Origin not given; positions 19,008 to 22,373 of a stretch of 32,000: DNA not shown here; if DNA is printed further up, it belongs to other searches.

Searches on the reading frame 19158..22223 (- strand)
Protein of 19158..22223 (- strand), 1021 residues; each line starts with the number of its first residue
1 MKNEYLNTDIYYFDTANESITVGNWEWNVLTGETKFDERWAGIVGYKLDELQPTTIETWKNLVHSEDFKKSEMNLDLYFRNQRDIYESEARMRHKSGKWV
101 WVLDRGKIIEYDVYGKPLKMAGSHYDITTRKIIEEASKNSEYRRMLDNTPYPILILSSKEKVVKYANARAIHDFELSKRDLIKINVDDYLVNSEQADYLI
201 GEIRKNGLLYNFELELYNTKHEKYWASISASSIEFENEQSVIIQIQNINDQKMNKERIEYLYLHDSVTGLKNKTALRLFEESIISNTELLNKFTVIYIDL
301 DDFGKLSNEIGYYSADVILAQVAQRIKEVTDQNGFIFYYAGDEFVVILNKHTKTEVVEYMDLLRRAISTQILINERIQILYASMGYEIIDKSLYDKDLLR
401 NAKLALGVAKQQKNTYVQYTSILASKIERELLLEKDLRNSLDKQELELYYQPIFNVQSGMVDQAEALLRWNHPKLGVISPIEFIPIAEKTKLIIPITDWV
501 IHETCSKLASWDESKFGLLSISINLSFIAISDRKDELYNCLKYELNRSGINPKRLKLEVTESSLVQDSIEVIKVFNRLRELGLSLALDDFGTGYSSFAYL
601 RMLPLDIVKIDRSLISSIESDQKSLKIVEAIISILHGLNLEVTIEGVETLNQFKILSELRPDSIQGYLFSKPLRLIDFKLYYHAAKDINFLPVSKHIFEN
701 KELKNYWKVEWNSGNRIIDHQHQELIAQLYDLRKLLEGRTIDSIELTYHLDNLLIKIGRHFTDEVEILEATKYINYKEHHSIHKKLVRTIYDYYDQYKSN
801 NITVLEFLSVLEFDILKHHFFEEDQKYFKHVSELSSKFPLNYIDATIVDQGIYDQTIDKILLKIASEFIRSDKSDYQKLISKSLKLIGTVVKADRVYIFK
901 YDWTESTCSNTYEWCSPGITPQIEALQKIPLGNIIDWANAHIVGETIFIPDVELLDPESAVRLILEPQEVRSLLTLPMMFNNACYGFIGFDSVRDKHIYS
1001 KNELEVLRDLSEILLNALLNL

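Call 3: search_protein_families(library=pfam, proteins=[window:19158-22223:-], max_evalue=0.01)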
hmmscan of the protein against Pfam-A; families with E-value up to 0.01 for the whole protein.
window:19158-22223:- (1021 aa): 7 families
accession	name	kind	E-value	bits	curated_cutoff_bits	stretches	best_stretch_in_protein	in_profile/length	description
PF00563.25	EAL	-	1.7e-69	234.2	31.3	1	435-672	2-236/236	EAL domain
PF00990.26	GGDEF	-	8.7e-21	74.8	23.8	1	263-414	2-159/161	Diguanylate cyclase, GGDEF domain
PF08447.18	PAS_3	-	6.7e-19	68.4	25.6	1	35-123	3-88/89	PAS fold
PF13426.13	PAS_9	-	7.2e-08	33.1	27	1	151-249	2-102/103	PAS domain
PF01590.32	GAF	-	8.7e-08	33.2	22.4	1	876-1015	2-130/133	GAF domain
PF01814.28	Hemerythrin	-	3e-06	28.2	25.3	1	715-829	3-125/127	Hemerythrin HHE cation binding domain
PF08670.17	MEKHLA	-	0.0056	17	23.7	0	121-211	8-101/143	MEKHLA domain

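Call 42: search_protein_families(library=ncbifam, proteins=[window:19158-22223:-], max_evalue=0.00001)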
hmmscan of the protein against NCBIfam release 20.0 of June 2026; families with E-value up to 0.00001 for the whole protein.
window:19158-22223:- (1021 aa): 29 families (the best 25 are shown)
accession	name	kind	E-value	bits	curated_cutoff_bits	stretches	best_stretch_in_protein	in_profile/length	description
NF045675.1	PhdiestaseDibA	equivalog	5e-89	299.3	980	1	240-673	181-616/623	phosphodiesterase DibA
NF008467.0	PRK11359.1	equivalog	1.2e-87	294.7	857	1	250-677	364-787/800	oxygen-sensing cyclic-di-GMP phosphodiesterase DosP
NF053781.1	cdiGMPphdstlr2612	equivalog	1.8e-84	284.3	1600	1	23-674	599-1257/1268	Tlr1612 family c-di-GMP phosphodiesterase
NF052458.1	PhdiestGepA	equivalog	5.4e-82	276.3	1200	1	253-676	416-835/840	phosphodiesterase GepA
NF007474.0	PRK10060.1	equivalog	3.9e-81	273.2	782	1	236-686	211-658/663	cyclic di-GMP phosphodiesterase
NF008807.1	PRK11829.1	equivalog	1e-66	225.5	733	1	231-685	209-665/670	biofilm formation regulator HmsP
NF007298.0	PRK09776.1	equivalog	2.8e-49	167.9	1135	2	240-673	663-1097/1111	diguanylate cyclase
NF052596.1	RR_EAL_PvrR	equivalog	2.3e-44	151.6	580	1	431-680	141-387/398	response regulator cyclic di-GMP phosphodiesterase PvrR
NF007839.0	PRK10551.1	equivalog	1.9e-43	148.8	461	1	434-685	265-513/518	cyclic di-GMP phosphodiesterase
NF045673.1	c-di-GMPRcptLapD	equivalog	9.7e-34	116.7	1020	1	249-673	223-645/647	cyclic di-GMP receptor LapD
NF008281.1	PRK11059.1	equivalog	1.7e-24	86.1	663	1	263-673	222-630/633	RNase E specificity factor CsrD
NF052265.1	EAL_dom_RimA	equivalog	2.8e-22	79.2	430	1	503-673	64-234/248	S6 modification regulatory phosphodiesterase RimA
NF007423.1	PRK09966.1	equivalog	3e-19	69.2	325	1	253-403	230-383/390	diguanylate cyclase DgcN/YfiN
TIGR00254.1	GGDEF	domain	5.6e-19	68.4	37.4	1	260-419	3-166/168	diguanylate cyclase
TIGR02481.1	hemeryth_dom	domain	1.4e-15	57.4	51.75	1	707-830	2-125/126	hemerythrin domain-containing protein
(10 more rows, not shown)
